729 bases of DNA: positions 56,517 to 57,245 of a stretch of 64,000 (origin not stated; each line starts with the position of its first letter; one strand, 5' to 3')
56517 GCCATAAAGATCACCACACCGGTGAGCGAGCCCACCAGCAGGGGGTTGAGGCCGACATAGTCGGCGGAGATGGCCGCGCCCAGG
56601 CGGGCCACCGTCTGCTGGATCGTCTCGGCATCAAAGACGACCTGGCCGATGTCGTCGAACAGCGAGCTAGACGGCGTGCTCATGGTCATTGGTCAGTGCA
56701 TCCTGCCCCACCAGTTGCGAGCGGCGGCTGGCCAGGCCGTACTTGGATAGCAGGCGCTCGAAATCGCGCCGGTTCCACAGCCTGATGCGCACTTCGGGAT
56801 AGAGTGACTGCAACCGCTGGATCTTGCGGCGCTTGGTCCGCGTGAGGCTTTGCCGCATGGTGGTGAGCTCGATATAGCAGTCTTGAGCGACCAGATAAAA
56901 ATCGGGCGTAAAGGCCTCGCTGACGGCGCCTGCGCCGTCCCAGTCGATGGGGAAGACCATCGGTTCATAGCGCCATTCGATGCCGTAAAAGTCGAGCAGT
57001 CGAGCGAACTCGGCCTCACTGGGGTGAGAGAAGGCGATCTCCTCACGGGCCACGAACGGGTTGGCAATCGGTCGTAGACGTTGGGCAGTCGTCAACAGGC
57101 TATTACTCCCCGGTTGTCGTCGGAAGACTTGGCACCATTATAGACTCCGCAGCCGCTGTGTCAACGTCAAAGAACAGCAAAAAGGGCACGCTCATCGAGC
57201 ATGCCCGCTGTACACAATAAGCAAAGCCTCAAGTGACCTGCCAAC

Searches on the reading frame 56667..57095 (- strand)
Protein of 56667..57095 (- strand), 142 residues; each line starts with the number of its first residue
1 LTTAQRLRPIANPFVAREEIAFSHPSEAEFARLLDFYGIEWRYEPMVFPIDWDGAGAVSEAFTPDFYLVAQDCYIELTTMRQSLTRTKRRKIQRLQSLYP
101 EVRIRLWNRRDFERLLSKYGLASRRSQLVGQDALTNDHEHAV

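Call 12: search_protein_families(library=pfam, proteins=[window:56667-57095:-], max_evalue=0.01)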
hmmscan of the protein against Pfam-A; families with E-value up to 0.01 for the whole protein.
window:56667-57095:- (142 aa): 0 families

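Call 14: find_related_loci(query=window:56667-57095:-, collection=genome_contigs, flank=6000)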
Query window:56667-57095:- (142 aa) in genome_contigs; peptide patterns used: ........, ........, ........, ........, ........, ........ (x = any residue, [..] = any of these).
33 stretches matched a pattern; 3 encode a relative of the query (tblastn E <= 1e-3); 3 distinct loci.
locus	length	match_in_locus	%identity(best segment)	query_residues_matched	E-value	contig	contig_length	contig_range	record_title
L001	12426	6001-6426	89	1-142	5e-85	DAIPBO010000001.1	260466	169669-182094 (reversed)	MAG TPA_asm: Chloroflexota bacterium isolate CTOTU19791 NODE_13_length_260466_cov_8.622205, whole genome shotgun sequenc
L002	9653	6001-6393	81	8-138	4e-74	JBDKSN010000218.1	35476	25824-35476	MAG: Anaerolineales bacterium isolate 6_bin.186 c_000002173234, whole genome shotgun sequence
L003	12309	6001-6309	61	19-121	2e-41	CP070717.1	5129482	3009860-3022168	MAG: Acidobacteriota bacterium isolate bin48 chromosome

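Call 19: find_homologous_proteins(query=window:56667-57095:-)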
Query window:56667-57095:- (142 aa): 433 proteins with E <= 0.001 among 450 candidates; the best 120 are listed.
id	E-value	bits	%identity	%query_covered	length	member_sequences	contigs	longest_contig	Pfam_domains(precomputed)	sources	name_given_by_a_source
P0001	1.9e-89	314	99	100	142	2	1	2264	-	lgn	-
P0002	4.9e-88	310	98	100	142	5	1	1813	-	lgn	-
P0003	9.0e-79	280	89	100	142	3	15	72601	-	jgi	-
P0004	9.8e-69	247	80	99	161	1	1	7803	-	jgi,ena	-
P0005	1.3e-68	247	78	97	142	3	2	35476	-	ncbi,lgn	ncbi:MAG: hypothetical protein ABFD20_13055 [Anaerolineales bacterium]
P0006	1.9e-65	237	75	97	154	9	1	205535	-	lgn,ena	-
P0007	4.8e-55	203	71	89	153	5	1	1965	-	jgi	jgi:hypothetical protein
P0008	2.9e-54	200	68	89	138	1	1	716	-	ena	-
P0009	4.5e-54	200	65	94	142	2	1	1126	-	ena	-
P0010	6.2e-54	199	63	95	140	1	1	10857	-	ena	-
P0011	7.0e-53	196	67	90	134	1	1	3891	-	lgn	-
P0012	1.4e-52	195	64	96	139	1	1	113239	-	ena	-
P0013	2.7e-52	194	64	93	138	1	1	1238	-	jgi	jgi:hypothetical protein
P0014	4.0e-52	193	65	92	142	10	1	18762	-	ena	-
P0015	4.6e-52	193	63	90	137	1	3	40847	-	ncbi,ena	-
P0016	7.5e-52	193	62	91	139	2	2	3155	-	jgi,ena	-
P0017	2.0e-51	191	61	96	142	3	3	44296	-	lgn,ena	-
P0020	3.3e-50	187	58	96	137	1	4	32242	-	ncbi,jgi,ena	jgi:hypothetical protein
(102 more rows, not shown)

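Call 20: find_encoding_contigs(protein=P0006, flank=4000, max_places=2)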
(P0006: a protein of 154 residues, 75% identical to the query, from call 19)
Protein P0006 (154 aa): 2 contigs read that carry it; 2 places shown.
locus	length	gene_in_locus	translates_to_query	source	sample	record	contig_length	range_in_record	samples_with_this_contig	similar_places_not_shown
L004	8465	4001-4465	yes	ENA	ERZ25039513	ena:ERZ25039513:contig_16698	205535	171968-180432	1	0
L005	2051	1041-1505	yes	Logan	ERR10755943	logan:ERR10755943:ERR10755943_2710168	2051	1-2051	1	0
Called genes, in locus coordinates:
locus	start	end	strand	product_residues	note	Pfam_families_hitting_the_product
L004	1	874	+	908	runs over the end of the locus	PF01943:Polysacc_synt, PF04932:Wzy_C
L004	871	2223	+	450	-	PF04932:Wzy_C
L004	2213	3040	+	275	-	PF01209:Ubie_methyltran, PF05958:tRNA_U5-meth_tr (weak), PF13489:Methyltransf_23, PF08241:Methyltransf_11, PF08242:Methyltransf_12, PF13649:Methyltransf_25, PF13847:Methyltransf_31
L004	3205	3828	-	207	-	-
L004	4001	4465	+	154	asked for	-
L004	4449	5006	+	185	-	PF00156:Pribosyltran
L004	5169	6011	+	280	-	PF00037:Fer4 (faint), PF12801:Fer4_5, PF13183:Fer4_8 (faint), PF13237:Fer4_10 (weak)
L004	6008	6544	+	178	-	-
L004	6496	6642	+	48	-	-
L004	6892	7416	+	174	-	PF07638:Sigma70_ECF (weak), PF04542:Sigma70_r2, PF08281:Sigma70_r4_2, PF04545:Sigma70_r4, PF22233:PhyR_sigma-like (weak)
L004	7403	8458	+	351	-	PF13490:zf-HC2 (weak), PF18915:DUF5667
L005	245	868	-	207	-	-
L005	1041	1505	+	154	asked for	-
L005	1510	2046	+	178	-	PF00156:Pribosyltran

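Call 21: find_encoding_contigs(protein=P0012, flank=4000, max_places=2)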
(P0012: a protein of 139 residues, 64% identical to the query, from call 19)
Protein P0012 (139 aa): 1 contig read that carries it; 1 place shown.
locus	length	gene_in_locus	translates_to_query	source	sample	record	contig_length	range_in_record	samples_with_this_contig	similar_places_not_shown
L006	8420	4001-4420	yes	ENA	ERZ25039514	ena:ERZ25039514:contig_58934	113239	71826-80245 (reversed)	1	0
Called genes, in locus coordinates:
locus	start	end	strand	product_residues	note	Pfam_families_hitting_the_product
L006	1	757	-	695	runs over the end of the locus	-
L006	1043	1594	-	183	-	PF02525:Flavodoxin_2, PF03358:FMN_red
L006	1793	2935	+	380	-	PF00248:Aldo_ket_red, PF13183:Fer4_8 (weak), PF13187:Fer4_9, PF13534:Fer4_17 (weak)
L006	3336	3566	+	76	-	-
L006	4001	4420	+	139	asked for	-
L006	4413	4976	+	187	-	PF00156:Pribosyltran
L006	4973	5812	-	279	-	PF14237:GYF_2, PF06271:RDD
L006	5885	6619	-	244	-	PF12746:GNAT_acetyltran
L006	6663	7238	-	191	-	PF13489:Methyltransf_23, PF01209:Ubie_methyltran, PF13847:Methyltransf_31, PF08241:Methyltransf_11, PF08242:Methyltransf_12, PF13649:Methyltransf_25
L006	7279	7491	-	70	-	-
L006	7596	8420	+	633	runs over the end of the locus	PF02065:Melibiase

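Call 22: find_encoding_contigs(protein=P0017, flank=4000, max_places=2)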
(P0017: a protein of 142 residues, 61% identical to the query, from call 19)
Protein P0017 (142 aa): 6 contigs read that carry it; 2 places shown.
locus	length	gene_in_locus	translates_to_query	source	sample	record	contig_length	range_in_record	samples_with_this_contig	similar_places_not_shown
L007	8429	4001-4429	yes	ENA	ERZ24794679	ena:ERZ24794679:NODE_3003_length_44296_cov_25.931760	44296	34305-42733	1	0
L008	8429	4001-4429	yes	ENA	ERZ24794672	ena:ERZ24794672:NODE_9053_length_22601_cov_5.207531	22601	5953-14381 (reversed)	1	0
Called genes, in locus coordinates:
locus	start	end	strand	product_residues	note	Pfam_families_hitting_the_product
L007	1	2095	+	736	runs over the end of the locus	PF00270:DEAD, PF04851:ResIII, PF00271:Helicase_C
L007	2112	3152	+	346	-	PF02481:DNA_processg_A, PF18306:LDcluster4 (weak)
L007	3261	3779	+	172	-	PF00702:Hydrolase (weak)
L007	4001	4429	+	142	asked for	-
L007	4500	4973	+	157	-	PF00156:Pribosyltran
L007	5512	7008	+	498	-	PF00884:Sulfatase, PF01663:Phosphodiest (faint), PF16347:SGSH_C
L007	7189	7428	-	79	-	PF13561:adh_short_C2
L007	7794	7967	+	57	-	-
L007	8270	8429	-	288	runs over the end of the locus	PF24741:AlkZ-rel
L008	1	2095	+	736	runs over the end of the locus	PF00270:DEAD, PF04851:ResIII, PF00271:Helicase_C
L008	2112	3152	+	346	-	PF02481:DNA_processg_A, PF18306:LDcluster4 (weak)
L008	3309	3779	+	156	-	PF00702:Hydrolase (weak)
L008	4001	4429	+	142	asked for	-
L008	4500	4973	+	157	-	PF00156:Pribosyltran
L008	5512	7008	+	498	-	PF00884:Sulfatase, PF01663:Phosphodiest (faint), PF16347:SGSH_C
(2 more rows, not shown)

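Call 23: find_encoding_contigs(protein=P0020, flank=4000, max_places=2)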
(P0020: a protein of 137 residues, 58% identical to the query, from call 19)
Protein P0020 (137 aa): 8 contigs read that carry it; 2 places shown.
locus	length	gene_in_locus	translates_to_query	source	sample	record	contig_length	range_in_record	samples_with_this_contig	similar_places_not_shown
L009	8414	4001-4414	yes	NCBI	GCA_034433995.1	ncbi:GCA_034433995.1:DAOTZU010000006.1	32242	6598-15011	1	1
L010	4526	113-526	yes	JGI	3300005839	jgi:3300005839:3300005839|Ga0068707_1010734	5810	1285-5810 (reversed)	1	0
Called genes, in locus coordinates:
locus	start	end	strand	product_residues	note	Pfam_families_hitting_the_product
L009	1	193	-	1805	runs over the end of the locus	PF10342:Kre9_KNH (faint), PF19077:Big_13 (faint), PF17957:Big_7 (faint), PF02012:BNR (faint), PF21471:Reelin_subrepeat-B (faint)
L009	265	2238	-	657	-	-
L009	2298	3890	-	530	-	PF13432:TPR_16 (faint), PF13428:TPR_14 (faint), PF07719:TPR_2 (faint), PF13181:TPR_8 (faint), PF13424:TPR_12 (faint), PF13414:TPR_11 (faint), PF00515:TPR_1 (faint), PF01476:LysM, +1 more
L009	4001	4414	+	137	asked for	-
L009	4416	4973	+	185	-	PF00156:Pribosyltran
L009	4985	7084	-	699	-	PF02922:CBM_48, PF00128:Alpha-amylase, PF21156:ISOA1-3_C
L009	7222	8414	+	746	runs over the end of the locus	PF02286:Dehydratase_LU, PF02288:Dehydratase_MU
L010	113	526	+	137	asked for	-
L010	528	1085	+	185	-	PF00156:Pribosyltran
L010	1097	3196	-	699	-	PF02922:CBM_48, PF00128:Alpha-amylase, PF21156:ISOA1-3_C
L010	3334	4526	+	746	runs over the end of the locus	PF02286:Dehydratase_LU, PF02288:Dehydratase_MU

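Call 35: find_encoding_contigs(protein=P0004, flank=3000, max_places=1)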
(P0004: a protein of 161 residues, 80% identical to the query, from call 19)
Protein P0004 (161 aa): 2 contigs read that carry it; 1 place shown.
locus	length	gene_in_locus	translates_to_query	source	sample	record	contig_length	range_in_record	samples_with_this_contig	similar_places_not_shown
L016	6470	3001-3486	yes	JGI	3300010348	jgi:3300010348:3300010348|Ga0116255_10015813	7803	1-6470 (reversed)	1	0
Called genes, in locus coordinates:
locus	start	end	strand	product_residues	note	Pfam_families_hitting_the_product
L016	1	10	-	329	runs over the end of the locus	PF00248:Aldo_ket_red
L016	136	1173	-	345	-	PF04909:Amidohydro_2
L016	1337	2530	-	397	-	PF02746:MR_MLE_N, PF13378:MR_MLE_C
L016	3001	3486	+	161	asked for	-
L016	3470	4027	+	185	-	PF00156:Pribosyltran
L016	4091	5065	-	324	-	PF00293:NUDIX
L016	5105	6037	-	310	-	-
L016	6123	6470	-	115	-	?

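Call 36: find_encoding_contigs(protein=P0010, flank=3000, max_places=1)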
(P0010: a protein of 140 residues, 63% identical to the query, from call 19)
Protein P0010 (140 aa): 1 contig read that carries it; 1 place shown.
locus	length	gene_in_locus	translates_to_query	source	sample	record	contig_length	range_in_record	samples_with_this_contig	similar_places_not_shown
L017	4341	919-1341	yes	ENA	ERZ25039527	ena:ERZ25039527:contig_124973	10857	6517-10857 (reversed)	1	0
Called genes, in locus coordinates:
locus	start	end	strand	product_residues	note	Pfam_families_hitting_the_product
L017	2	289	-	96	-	?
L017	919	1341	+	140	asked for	-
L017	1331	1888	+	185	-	PF00156:Pribosyltran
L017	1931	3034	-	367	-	PF00266:Aminotran_5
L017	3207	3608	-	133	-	-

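Call 37: find_encoding_contigs(protein=P0014, flank=3000, max_places=1)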
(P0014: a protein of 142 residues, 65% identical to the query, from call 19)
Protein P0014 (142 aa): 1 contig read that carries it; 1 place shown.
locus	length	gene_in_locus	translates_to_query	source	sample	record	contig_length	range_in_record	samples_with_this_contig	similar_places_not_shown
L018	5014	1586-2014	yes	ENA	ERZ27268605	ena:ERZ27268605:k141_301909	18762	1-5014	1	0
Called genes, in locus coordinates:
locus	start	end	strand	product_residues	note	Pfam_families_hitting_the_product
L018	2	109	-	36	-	?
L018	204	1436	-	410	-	PF00665:rve (weak)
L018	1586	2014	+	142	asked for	-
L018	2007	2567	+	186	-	PF00156:Pribosyltran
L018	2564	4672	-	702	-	PF02922:CBM_48, PF00128:Alpha-amylase (faint), PF21331:Isoamylase_C, PF21156:ISOA1-3_C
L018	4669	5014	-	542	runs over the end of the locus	PF25174:Beta-prop_THOC3 (faint), PF26550:Tricorn_2nd (faint), PF00930:DPPIV_N (faint), PF23381:Beta-prop_IFT122_1st (faint), PF25460:Beta-prop_Aladin (faint), PF07676:PD40 (faint)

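Call 38: find_encoding_contigs(protein=P0015, flank=3000, max_places=1)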
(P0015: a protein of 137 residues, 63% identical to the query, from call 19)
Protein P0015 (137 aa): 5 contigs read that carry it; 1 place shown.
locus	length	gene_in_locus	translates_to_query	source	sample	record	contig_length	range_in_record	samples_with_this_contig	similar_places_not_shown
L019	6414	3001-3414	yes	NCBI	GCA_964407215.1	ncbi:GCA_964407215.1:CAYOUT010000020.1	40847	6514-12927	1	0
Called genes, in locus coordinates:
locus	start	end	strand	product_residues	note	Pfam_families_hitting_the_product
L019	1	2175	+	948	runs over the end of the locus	PF13231:PMT_2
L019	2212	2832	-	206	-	PF00254:FKBP_C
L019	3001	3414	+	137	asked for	-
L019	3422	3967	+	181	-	PF00156:Pribosyltran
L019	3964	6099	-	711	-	PF02922:CBM_48, PF00128:Alpha-amylase, PF21156:ISOA1-3_C (weak)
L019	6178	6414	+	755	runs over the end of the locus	PF02286:Dehydratase_LU, PF02288:Dehydratase_MU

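Call 59: find_encoding_contigs(protein=P0007, flank=3000, max_places=1)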
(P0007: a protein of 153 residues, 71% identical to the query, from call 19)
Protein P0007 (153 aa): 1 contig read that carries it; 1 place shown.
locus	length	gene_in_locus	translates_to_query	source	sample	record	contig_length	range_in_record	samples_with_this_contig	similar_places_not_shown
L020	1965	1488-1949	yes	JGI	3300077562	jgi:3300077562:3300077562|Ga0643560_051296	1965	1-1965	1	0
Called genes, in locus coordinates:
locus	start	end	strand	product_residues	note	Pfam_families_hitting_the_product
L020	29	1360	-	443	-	-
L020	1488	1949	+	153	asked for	-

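Call 60: find_encoding_contigs(protein=P0011, flank=3000, max_places=1)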
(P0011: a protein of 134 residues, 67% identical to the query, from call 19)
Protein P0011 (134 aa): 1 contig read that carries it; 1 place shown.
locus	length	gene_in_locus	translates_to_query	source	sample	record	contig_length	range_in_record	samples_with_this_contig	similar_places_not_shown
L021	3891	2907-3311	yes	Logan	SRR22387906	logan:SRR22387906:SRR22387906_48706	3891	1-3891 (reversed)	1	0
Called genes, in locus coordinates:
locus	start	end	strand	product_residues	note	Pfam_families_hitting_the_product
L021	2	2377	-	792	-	?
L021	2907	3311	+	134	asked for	-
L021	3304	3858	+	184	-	PF00156:Pribosyltran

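Call 61: find_encoding_contigs(protein=P0016, flank=3000, max_places=1)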
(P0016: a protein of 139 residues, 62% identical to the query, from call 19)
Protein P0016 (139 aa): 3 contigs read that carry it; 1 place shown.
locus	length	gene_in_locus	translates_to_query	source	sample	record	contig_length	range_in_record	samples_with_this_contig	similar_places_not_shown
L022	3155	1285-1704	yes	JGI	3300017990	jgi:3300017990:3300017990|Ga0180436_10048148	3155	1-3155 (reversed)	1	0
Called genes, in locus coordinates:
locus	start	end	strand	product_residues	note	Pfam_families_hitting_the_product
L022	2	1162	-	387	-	?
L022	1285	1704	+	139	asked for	-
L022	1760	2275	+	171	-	PF00156:Pribosyltran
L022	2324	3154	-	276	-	?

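Call 70: search_solved_structures(query=window:56667-57095:-, max_evalue=10)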
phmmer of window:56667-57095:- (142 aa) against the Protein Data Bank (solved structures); distinct sequences matched with E-value up to 10: 17.
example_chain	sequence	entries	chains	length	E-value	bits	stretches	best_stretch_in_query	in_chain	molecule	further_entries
6bqd_A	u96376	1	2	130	0.031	17.2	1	44-140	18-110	Transcription initiation factor TFIID subunit 1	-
6p39_A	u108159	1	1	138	0.033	17.1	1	44-140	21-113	Transcription initiation factor TFIID subunit 1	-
5mg2_A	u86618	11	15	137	0.034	17.1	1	44-140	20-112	Transcription initiation factor TFIID subunit 1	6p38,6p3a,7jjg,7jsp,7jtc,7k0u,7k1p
7p4s_A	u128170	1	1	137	0.034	17.1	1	44-140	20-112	Isoform 2a of Transcription initiation factor TFIID subunit 1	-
4yym_A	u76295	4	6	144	0.036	17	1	44-140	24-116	Transcription initiation factor TFIID subunit 1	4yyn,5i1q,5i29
3uv4_A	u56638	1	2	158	0.04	16.8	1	44-140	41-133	second bromodomain of human Transcription initiation factor TFIID subunit 1 (TAF1)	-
3cae_A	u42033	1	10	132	0.044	16.7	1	29-106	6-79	Endonuclease I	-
6df4_A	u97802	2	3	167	0.046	16.6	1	44-140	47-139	Transcription initiation factor TFIID subunit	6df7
3uv5_A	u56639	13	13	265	0.06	16.3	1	44-140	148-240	Transcription initiation factor TFIID subunit 1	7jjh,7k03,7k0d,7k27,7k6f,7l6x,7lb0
1eqf_A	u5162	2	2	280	0.069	16.1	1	44-140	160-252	RNA POLYMERASE II TRANSCRIPTION INITIATION FACTOR | Transcription initiation factor TFIID subunit 1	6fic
3aad_A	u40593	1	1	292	0.078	15.9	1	44-140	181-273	Transcription initiation factor TFIID subunit 1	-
3hmh_A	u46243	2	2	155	0.086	15.8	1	44-134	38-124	Transcription initiation factor TFIID 210 kDa subunit | Transcription initiation factor TFIID subunit 1-like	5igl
2vd5_A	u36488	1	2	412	0.11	15.4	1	40-78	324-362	DMPK PROTEIN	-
4is4_A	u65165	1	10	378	0.77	12.7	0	31-60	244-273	Glutamine synthetase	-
6hum_J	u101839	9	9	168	1.3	11.9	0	35-69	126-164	NAD(P)H-quinone oxidoreductase subunit J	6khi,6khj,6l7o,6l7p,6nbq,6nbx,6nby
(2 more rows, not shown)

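Call 71: search_protein_families(library=ncbifam, proteins=[window:56667-57095:-], max_evalue=1)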
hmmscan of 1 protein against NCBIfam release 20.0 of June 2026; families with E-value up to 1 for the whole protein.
window:56667-57095:- (142 aa): 0 families

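Call 77: find_homologous_proteins(query=L004:3205-3828:-, max_evalue=0.01)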
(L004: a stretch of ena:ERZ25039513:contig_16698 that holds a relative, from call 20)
Query L004:3205-3828:- (207 aa): 3 proteins with E <= 0.01 among 1044 candidates.
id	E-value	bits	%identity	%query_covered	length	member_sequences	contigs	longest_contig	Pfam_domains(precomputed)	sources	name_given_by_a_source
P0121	6.9e-127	439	98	100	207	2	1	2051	-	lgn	-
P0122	1.7e-24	105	98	27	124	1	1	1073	-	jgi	jgi:hypothetical protein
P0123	5.2e-21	93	81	33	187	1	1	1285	-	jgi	jgi:hypothetical protein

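Call 78: find_encoding_contigs(protein=P0123, flank=3000, max_places=2)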
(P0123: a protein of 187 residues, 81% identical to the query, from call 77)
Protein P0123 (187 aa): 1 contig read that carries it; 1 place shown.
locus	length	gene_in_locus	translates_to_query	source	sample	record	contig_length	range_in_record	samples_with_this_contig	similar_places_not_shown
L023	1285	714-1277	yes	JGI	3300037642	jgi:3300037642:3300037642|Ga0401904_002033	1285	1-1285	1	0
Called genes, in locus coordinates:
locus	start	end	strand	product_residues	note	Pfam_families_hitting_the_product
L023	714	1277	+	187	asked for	-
